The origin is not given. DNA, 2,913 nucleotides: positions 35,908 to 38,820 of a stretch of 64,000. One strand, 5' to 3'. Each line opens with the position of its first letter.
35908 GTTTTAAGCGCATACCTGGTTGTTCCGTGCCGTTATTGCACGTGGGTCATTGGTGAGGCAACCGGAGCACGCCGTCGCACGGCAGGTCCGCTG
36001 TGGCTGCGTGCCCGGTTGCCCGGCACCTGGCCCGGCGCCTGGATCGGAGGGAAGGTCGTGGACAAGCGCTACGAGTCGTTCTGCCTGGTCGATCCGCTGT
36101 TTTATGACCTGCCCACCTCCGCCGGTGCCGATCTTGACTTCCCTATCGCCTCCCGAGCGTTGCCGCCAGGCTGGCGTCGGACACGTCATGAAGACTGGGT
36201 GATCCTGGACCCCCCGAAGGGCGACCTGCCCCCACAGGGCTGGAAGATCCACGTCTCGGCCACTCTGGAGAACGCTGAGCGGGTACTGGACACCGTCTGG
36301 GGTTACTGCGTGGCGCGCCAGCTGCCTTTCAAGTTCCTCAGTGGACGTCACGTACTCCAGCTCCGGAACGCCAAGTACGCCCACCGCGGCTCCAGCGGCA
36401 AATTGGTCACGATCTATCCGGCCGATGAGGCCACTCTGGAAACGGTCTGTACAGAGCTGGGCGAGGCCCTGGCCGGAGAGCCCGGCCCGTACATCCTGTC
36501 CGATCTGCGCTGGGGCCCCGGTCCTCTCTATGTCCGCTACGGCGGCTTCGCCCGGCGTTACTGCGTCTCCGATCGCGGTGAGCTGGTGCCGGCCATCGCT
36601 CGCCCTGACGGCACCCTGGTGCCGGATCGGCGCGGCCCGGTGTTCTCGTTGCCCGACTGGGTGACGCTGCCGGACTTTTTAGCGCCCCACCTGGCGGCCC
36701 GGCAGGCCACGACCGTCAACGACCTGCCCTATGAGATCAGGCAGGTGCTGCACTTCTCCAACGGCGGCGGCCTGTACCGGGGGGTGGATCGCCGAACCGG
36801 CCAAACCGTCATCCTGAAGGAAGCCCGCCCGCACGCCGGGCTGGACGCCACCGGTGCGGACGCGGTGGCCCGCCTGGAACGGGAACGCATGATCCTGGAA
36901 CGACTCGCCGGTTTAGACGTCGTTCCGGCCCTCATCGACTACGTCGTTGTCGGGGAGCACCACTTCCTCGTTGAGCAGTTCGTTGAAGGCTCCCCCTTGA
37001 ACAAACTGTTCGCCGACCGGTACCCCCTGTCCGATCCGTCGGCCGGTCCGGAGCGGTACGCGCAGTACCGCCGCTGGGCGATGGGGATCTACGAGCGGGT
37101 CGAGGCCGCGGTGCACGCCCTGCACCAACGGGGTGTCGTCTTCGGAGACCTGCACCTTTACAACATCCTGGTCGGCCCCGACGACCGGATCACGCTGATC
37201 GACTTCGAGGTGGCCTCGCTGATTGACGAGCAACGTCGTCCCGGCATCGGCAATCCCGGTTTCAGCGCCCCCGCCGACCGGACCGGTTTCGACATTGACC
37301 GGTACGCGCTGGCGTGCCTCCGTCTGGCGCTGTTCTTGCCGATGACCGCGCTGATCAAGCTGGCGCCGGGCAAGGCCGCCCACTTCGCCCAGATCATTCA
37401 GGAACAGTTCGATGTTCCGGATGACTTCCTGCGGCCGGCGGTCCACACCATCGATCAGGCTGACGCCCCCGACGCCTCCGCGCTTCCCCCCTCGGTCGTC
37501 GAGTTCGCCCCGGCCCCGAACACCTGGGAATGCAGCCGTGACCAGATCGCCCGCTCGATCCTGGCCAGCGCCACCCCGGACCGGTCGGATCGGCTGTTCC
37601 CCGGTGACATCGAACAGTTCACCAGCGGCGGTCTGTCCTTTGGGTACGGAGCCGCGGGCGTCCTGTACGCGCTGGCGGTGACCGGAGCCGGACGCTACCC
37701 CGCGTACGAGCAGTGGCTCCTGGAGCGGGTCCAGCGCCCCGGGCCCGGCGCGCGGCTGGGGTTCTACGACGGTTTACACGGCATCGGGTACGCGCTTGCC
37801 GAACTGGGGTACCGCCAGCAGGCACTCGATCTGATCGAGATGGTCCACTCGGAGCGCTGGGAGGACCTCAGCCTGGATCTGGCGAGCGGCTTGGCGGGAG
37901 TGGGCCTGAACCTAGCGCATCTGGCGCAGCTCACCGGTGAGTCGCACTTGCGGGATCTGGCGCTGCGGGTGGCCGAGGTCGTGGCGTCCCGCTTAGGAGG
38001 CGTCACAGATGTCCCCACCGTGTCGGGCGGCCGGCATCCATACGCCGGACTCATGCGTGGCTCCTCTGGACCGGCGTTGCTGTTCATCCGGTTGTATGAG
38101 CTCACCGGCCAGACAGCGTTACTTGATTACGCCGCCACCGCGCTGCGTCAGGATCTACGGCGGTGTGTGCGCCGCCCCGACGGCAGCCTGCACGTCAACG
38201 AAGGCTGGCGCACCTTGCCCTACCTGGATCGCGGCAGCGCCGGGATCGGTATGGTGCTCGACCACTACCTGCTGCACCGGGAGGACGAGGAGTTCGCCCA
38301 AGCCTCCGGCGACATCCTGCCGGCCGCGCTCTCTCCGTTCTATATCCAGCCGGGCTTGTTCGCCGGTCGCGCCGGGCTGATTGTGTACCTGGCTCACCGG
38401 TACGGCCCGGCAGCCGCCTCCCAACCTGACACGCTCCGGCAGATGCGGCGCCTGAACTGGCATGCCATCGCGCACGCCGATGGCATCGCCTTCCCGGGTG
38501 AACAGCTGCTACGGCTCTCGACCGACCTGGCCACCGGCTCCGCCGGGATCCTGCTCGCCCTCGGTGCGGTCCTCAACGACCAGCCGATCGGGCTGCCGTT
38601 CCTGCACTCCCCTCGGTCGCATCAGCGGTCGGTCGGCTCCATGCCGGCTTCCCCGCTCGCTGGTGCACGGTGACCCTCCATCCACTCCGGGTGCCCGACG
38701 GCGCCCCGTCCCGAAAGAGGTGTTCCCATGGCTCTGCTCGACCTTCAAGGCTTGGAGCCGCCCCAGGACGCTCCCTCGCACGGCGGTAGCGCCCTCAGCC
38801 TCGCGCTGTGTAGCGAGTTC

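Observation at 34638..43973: RamC/AmfT-type class III lanthipeptide (SapB-like) island: lanKC, two precursors, two ABC exporters and a convergent LuxR regulator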

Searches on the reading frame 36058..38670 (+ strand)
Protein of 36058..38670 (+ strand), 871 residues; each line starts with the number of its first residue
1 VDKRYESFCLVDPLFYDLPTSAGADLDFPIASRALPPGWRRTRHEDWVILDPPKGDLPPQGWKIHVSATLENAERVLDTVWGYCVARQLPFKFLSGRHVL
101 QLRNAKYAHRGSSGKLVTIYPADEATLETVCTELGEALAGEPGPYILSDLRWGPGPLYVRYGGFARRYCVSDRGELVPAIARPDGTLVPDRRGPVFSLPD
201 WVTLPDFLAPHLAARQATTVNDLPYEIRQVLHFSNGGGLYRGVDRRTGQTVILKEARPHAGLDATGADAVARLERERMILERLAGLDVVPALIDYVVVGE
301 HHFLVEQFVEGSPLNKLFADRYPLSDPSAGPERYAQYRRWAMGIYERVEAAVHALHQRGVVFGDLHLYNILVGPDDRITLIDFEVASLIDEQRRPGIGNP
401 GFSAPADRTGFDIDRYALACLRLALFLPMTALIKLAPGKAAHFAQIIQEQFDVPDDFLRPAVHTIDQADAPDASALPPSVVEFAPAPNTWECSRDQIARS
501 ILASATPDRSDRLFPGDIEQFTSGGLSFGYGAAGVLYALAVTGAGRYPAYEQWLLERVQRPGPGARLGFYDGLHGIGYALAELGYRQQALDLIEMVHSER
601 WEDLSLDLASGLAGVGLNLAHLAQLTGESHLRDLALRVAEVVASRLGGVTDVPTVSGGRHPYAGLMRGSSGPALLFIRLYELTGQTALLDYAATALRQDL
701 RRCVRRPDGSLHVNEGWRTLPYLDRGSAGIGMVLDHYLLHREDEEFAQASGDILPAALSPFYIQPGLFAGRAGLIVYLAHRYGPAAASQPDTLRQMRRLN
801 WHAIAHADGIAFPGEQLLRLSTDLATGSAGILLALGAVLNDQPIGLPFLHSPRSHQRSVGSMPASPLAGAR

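Call 8: search_protein_families(library=pfam, proteins=[window:36058-38670:+], max_evalue=0.01)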
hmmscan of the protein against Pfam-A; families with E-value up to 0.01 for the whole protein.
window:36058-38670:+ (871 aa): 8 families
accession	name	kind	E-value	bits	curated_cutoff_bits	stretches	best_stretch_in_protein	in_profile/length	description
PF25816.1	RamC_N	-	1e-85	286.5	27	1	28-217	2-190/191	RamC, N-terminal domain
PF00069.31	Pkinase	-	1.8e-11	44.4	31.7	1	236-426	12-191/263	Protein kinase domain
PF05147.19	LANC_like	-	2.5e-10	39.9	23.2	1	604-804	3-138/350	Lanthionine synthetase C-like protein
PF01636.29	APH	-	2.1e-06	28.1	23.2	1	344-389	154-200/239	Phosphotransferase enzyme family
PF01163.29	RIO1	-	6.2e-05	23.1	22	1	273-384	55-149/187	RIO domain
PF07714.23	PK_Tyr_Ser-Thr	-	0.00015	21.6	23.1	1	244-391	24-154/258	Protein tyrosine and serine/threonine kinase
PF06293.20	Kdo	-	0.0015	18.4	21.3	1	344-394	123-177/207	Lipopolysaccharide kinase (Kdo/WaaP) family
PF19974.5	TCAD9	-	0.0071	16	40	0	353-384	292-322/429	Ternary complex associated domain 9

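Call 9: search_protein_families(library=ncbifam, proteins=[window:36058-38670:+], max_evalue=0.01)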
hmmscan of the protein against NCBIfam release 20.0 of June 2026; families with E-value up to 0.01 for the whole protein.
window:36058-38670:+ (871 aa): 13 families
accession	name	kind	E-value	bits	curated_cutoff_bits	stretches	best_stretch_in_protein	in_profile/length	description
NF038151.1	lanthi_synth_III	equivalog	0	1132.5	575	1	5-836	1-833/833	class III lanthionine synthetase LanKC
NF038150.1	lanthi_synth_IV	equivalog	2.5e-117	393.3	650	1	39-834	1-839/851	class IV lanthionine synthetase LanL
TIGR03897.1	lanti_2_LanM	subfamily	1.2e-10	39.9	304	1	564-699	642-787/932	type 2 lanthipeptide synthetase LanM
NF033483.0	PknB_PASTA_kin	equivalog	8.9e-08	31.6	450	1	238-390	22-158/563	Stk1 family PASTA domain-containing Ser/Thr kinase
NF052427.1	StpK7MSMEG_1200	equivalog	4e-07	28.9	900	1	225-391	9-160/601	serine/threonine protein kinase StpK7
NF047741.1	antiphage_MADS6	equivalog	2.9e-06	26.1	460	1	224-393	190-353/612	methylation-associated defense system protein kinase MAD6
TIGR03724.2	arch_bud32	equivalog_domain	4e-06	26.5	125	1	272-393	39-138/193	KEOPS complex kinase/ATPase Bud32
NF002475.0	PRK01723.1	equivalog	1.4e-05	24.2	142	1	344-386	148-190/241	3-deoxy-D-manno-octulosonic acid kinase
NF011463.0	PRK14879.1-4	equivalog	2.3e-05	23.9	188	1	273-393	65-167/237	Kae1-associated kinase Bud32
NF006620.0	PRK09188.1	equivalog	0.0012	17.9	490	1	273-390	68-163/365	serine/threonine protein kinase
NF011462.0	PRK14879.1-3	equivalog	0.0025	17.6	174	1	346-387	89-129/192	Kae1-associated kinase Bud32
TIGR03903.1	TOMM_kin_cyc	equivalog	0.0045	14.8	705.75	1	247-390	2-133/1267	TOMM system kinase/cyclase fusion protein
NF007174.0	PRK09605.1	equivalog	0.0083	14.6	447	0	344-390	432-477/535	bifunctional N(6)-L-threonylcarbamoyladenine synthase/serine/threonine protein kinase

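Call 10: find_encoding_contigs(protein=window:36058-38670:+, flank=10000, max_places=6)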
Protein window:36058-38670:+ (871 aa): 12 contigs read that carry it; 6 places shown.
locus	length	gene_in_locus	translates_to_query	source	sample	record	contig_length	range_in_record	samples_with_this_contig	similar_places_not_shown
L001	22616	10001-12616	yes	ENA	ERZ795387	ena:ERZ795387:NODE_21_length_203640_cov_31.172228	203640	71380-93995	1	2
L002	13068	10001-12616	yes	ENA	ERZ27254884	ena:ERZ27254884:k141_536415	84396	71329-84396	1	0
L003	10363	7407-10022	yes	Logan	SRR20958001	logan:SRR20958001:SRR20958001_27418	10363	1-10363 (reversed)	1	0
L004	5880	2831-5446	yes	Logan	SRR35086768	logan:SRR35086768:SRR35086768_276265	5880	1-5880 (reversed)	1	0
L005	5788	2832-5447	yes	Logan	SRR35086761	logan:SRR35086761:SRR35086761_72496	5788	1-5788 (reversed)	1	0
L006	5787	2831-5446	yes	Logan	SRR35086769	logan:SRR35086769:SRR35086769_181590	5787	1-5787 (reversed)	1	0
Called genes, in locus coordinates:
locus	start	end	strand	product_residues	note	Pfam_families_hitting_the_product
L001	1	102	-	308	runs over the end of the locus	PF00528:BPD_transp_1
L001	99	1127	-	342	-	PF00356:LacI, PF00532:Peripla_BP_1, PF13407:Peripla_BP_4, PF13377:Peripla_BP_3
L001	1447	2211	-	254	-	PF13489:Methyltransf_23, PF01728:FtsJ (weak), PF05175:MTS (weak), PF13847:Methyltransf_31, PF08241:Methyltransf_11, PF08242:Methyltransf_12, PF13649:Methyltransf_25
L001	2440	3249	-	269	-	PF00005:ABC_tran, PF13304:AAA_21 (weak)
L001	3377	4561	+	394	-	PF00005:ABC_tran, PF13304:AAA_21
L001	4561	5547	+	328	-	PF12679:ABC2_membrane_2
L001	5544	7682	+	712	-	PF02922:CBM_48, PF00128:Alpha-amylase (faint), PF21331:Isoamylase_C (weak)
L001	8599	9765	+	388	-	PF07730:HisKA_3, PF02518:HATPase_c (faint)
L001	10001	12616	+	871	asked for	PF25816:RamC_N, PF01636:APH (faint), PF00069:Pkinase, PF05147:LANC_like (weak)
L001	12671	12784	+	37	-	PF19402:RamS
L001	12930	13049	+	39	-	PF19402:RamS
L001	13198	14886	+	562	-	PF00664:ABC_membrane, PF00005:ABC_tran, PF02463:SMC_N (faint)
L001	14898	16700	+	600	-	PF00005:ABC_tran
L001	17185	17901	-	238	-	PF00072:Response_reg, PF00196:GerE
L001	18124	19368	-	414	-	PF00067:p450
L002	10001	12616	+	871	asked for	PF25816:RamC_N, PF01636:APH (faint), PF00069:Pkinase, PF05147:LANC_like (weak)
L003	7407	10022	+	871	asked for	PF25816:RamC_N, PF01636:APH (faint), PF00069:Pkinase, PF05147:LANC_like (weak)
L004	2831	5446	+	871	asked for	PF25816:RamC_N, PF01636:APH (faint), PF00069:Pkinase, PF05147:LANC_like (weak)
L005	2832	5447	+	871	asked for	PF25816:RamC_N, PF01636:APH (faint), PF00069:Pkinase, PF05147:LANC_like (weak)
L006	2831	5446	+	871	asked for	PF25816:RamC_N, PF01636:APH (faint), PF00069:Pkinase, PF05147:LANC_like (weak)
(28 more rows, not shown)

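Call 12: find_related_loci(query=window:36058-38670:+, collection=genome_contigs, flank=8000)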
Query window:36058-38670:+ (871 aa) in genome_contigs; peptide patterns used: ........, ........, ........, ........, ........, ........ (x = any residue, [..] = any of these).
139 stretches matched a pattern; 45 encode a relative of the query (tblastn E <= 1e-3); 45 distinct loci.
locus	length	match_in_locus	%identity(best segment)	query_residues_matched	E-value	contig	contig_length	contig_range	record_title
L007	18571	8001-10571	60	1-849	0e+0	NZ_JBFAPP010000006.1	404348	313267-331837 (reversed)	Micromonospora sp. NPDC049523 NPDC049523_95_B11.ctg-0006, whole genome shotgun sequence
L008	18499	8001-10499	59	1-849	0e+0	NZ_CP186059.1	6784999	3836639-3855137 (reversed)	Micromonospora sp. WMMD729 chromosome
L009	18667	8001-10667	58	1-849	0e+0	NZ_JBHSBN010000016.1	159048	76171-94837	Micromonospora zhanjiangensis strain 2902at01 GCM70011543_103, whole genome shotgun sequence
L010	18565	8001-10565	60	1-849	0e+0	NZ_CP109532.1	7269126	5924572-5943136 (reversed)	Micromonospora sp. NBC_01405 chromosome, complete genome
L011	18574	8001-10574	60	1-849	0e+0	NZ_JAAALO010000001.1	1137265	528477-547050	Micromonospora rubida strain NEAU-HG-1 Scaffold1, whole genome shotgun sequence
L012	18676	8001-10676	57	1-849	0e+0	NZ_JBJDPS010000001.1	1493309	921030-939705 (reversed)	Micromonospora sp. NPDC050397 NPDC050397_155_F5.ctg-0001, whole genome shotgun sequence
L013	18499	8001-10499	59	1-849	0e+0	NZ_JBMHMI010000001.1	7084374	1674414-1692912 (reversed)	Micromonospora sp. WMMD736 tig00000001, whole genome shotgun sequence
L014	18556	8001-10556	60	1-849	0e+0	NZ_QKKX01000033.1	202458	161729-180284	Micromonospora sp. MW-13 c033, whole genome shotgun sequence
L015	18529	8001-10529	57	1-849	0e+0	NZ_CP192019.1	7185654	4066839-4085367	Micromonospora sp. CA-244673 chromosome, complete genome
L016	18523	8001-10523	57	1-849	0e+0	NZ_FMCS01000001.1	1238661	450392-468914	Micromonospora chaiyaphumensis strain DSM 45246, whole genome shotgun sequence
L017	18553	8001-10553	56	1-870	0e+0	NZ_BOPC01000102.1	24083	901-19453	Micromonospora qiuiae strain NBRC 106684 sequence102, whole genome shotgun sequence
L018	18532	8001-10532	56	1-849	0e+0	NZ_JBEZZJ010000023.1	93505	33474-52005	Micromonospora sp. NPDC023966 NPDC023966_112_D6.ctg-0023, whole genome shotgun sequence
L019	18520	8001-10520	55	1-849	0e+0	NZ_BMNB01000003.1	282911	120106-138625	Micromonospora sonchi strain CGMCC 4.7312 sequence003, whole genome shotgun sequence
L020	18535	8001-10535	55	1-849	0e+0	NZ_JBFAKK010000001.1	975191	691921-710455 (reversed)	Phytomonospora sp. NPDC050363 NPDC050363_128_B10.ctg-0001, whole genome shotgun sequence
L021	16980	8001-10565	54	1-849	0e+0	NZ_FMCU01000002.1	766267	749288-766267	Micromonospora matsumotoense strain DSM 44100, whole genome shotgun sequence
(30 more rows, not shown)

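Call 13: find_homologous_proteins(query=window:36058-38670:+, max_evalue=1e-50)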
Query window:36058-38670:+ (871 aa): 5048 proteins with E <= 1e-50 among 8000 candidates; the best 120 are listed.
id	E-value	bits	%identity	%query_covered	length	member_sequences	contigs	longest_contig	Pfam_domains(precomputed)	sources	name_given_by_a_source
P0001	0.0e+0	1995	100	100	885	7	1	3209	PF00069.32,PF25816.2,PF05147.20,PF01636.30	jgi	-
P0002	0.0e+0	1170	60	99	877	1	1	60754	PF00069.32,PF25816.2,PF05147.20,PF01636.30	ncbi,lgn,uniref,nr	ncbi:class III lanthionine synthetase LanKC [Actinomadura sp. HBU206391]|uniref:class III lanthionin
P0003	0.0e+0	1161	60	99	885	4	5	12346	PF00069.32,PF25816.2,PF01163.29,PF05147.20,PF01636.30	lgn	-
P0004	0.0e+0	1159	62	97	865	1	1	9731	PF07714.24,PF00069.32,PF25816.2,PF01163.29,PF05147.20,PF01636.30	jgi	jgi:tRNA A-37 threonylcarbamoyl transferase component Bud32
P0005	0.0e+0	1158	60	100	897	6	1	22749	PF07714.24,PF00069.32,PF25816.2,PF03109.23,PF01163.29,PF05147.20,PF01636.30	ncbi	ncbi:MAG: class III lanthionine synthetase LanKC [Pseudonocardiaceae bacterium]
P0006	0.0e+0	1157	60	99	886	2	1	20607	PF07714.24,PF00069.32,PF25816.2,PF03109.23,PF01163.29,PF05147.20,PF01636.30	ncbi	ncbi:MAG: class III lanthionine synthetase LanKC [Pseudonocardiaceae bacterium]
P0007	0.0e+0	1155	60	99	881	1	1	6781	PF00069.32,PF25816.2,PF01163.29,PF05147.20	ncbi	ncbi:MAG: class III lanthionine synthetase LanKC [Pseudonocardiaceae bacterium]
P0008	0.0e+0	1155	60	99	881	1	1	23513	PF00069.32,PF25816.2,PF01163.29,PF05147.20,PF01636.30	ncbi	ncbi:MAG: class III lanthionine synthetase LanKC [Pseudonocardiaceae bacterium]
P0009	0.0e+0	1154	60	98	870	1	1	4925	PF00069.32,PF25816.2,PF05147.20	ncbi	ncbi:MAG: class III lanthionine synthetase LanKC [Actinomadura sp.]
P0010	0.0e+0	1152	60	98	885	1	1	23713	PF07714.24,PF00069.32,PF25816.2,PF03109.23,PF01163.29,PF05147.20,PF01636.30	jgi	jgi:tRNA A-37 threonylcarbamoyl transferase component Bud32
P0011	0.0e+0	1152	60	99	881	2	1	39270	PF00069.32,PF25816.2,PF01163.29,PF05147.20,PF01636.30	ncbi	ncbi:MAG: class III lanthionine synthetase LanKC [Pseudonocardiaceae bacterium]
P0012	0.0e+0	1152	60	99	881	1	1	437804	PF00069.32,PF25816.2,PF01163.29,PF05147.20,PF01636.30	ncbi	-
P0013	0.0e+0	1150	60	98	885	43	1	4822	PF00069.32,PF25816.2,PF03109.23,PF01163.29,PF05147.20,PF01636.30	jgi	jgi:tRNA A-37 threonylcarbamoyl transferase component Bud32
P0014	0.0e+0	1150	60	100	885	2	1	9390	PF07714.24,PF00069.32,PF25816.2,PF03109.23,PF05147.20,PF01636.30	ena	-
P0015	0.0e+0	1149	60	99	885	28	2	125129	PF07714.24,PF00069.32,PF25816.2,PF03109.23,PF05147.20,PF01636.30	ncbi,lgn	ncbi:MAG: class III lanthionine synthetase LanKC [Pseudonocardiaceae bacterium]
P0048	0.0e+0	1132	60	98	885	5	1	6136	PF00069.32,PF25816.2,PF03109.23,PF05147.20,PF01636.30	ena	-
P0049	0.0e+0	1132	60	99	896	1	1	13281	PF07714.24,PF00069.32,PF25816.2,PF03109.23,PF01163.29,PF05147.20,PF01636.30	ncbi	ncbi:MAG TPA: class III lanthionine synthetase LanKC [Pseudonocardiaceae bacterium]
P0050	0.0e+0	1132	60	98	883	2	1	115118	PF07714.24,PF00069.32,PF25816.2,PF03109.23,PF01163.29,PF05147.20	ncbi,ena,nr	ncbi:MAG: class III lanthionine synthetase LanKC [Pseudonocardiales bacterium]|nr:class III lanthion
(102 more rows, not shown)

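Call 17: search_solved_structures(query=window:36058-38670:+, max_evalue=0.001, show_alignments=2)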
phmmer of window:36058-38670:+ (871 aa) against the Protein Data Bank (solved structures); distinct sequences matched with E-value up to 0.001: 17.
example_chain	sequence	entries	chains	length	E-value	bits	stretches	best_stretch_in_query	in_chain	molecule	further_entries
9wop_A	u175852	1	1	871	4.2e-93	316.2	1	55-851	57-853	Protein kinase domain-containing protein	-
9wj0_A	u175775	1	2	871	6.3e-93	315.6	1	55-851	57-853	Protein kinase domain-containing protein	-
9ugq_A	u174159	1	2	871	1.4e-85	291.3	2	7-437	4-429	SalKC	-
7wj6_A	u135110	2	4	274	8.8e-85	288.7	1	219-477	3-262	Serine/threonine protein kinase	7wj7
8sap_A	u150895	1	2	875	2.9e-81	277.1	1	55-852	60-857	Class III lanthionine synthetase LanKC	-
8sao_B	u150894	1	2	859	3.1e-81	276.9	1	55-852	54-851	Class III lanthionine synthetase LanKC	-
8sam_A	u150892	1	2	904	3.3e-81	276.9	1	55-852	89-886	Class III lanthipeptide, Class III lanthionine synthetase LanKC fusion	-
8wgo_A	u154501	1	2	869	7e-75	255.9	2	32-432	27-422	Protein kinase domain-containing protein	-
8w7j_A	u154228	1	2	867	7.7e-75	255.8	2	32-432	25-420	Protein kinase domain-containing protein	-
8w7l_A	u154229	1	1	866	8.5e-75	255.7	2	32-432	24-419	Protein kinase domain-containing protein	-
8w7a_A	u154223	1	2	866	8.5e-75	255.7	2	32-432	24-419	Protein kinase domain-containing protein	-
8w7l_B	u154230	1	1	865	1e-74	255.4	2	32-432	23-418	Protein kinase domain-containing protein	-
8car_A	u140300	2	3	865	1.4e-41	145.8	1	45-419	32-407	Serine/threonine protein kinase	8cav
7mxj_A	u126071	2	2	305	0.00014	23.4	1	202-430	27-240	Serine/threonine protein kinases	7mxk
2h34_A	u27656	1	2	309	0.00031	22.2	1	224-420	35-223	Serine/threonine-protein kinase pknE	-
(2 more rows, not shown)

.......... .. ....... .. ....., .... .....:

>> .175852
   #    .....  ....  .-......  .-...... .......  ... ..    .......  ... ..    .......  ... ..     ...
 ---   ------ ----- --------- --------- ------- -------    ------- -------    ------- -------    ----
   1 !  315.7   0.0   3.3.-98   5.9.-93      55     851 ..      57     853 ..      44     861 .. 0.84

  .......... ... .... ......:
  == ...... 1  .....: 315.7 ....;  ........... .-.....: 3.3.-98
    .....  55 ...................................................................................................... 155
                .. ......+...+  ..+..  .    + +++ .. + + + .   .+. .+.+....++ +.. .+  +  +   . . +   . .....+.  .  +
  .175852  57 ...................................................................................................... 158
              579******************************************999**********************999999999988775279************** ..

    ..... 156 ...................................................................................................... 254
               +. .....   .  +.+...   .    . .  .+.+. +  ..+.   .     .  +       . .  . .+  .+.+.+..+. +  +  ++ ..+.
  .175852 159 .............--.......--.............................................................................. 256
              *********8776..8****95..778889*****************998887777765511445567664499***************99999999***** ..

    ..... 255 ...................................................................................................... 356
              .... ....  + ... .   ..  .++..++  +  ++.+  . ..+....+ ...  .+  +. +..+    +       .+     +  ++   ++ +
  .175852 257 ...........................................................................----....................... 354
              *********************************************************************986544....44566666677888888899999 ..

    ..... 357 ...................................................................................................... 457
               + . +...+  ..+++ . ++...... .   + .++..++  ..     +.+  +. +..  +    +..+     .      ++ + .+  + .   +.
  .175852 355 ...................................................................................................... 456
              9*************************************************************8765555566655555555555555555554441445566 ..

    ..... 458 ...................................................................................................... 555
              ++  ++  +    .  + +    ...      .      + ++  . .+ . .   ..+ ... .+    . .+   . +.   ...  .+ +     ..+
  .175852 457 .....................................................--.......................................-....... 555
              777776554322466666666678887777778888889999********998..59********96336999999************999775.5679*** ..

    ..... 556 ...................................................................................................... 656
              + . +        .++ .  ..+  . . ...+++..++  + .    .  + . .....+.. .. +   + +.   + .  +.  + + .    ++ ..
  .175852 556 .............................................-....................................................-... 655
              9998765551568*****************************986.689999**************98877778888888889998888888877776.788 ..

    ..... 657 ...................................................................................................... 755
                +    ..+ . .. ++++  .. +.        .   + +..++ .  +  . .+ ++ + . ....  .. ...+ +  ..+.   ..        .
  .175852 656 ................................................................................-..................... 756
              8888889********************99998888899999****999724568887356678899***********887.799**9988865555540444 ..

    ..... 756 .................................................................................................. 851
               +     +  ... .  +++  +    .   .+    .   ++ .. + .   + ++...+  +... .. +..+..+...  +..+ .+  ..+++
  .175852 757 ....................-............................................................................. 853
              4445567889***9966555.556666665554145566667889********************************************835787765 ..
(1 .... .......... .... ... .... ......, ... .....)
